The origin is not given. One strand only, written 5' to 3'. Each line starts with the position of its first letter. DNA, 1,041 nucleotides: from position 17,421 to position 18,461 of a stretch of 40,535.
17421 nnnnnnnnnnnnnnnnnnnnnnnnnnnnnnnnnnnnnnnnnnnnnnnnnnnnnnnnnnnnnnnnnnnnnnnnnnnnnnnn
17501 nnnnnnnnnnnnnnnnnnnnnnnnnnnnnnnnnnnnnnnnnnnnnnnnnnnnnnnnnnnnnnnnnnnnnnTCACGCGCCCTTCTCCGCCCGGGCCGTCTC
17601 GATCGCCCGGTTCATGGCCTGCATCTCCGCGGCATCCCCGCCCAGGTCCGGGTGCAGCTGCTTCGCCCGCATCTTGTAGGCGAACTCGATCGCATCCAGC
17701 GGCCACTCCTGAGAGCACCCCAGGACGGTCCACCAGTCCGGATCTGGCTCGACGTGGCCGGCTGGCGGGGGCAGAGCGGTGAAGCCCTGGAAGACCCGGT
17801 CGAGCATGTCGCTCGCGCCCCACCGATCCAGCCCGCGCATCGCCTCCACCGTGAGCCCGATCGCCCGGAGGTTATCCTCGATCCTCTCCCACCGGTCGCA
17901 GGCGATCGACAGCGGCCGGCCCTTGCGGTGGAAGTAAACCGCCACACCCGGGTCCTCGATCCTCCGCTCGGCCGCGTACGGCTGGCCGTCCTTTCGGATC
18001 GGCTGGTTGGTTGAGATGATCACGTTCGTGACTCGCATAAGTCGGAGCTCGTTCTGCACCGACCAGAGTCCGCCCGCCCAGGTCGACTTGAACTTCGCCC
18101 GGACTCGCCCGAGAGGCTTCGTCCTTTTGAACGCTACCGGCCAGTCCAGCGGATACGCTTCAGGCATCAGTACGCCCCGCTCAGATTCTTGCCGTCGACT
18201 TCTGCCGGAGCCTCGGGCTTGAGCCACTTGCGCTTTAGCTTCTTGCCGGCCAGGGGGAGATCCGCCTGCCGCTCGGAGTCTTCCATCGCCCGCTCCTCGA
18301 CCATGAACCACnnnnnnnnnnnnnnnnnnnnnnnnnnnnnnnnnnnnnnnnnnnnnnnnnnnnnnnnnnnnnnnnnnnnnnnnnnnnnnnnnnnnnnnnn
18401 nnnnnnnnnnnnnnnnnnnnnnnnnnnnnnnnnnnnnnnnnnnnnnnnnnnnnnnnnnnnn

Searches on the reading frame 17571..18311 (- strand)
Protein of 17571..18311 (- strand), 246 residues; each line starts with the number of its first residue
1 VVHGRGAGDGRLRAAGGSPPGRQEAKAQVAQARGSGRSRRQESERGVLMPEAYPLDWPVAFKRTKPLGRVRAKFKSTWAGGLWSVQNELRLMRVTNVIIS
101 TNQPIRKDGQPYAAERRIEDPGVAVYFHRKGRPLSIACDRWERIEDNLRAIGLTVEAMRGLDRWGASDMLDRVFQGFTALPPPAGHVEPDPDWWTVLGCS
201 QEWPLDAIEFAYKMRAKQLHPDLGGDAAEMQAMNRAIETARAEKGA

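Call 55: search_protein_families(library=pfam, proteins=[window:17571-18311:-], max_evalue=0.01)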
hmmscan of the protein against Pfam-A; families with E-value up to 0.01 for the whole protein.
window:17571-18311:- (246 aa): 1 family
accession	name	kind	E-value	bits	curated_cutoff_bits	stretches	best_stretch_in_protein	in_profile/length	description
PF00226.36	DnaJ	-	0.00017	22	27.8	1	192-240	1-49/63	DnaJ domain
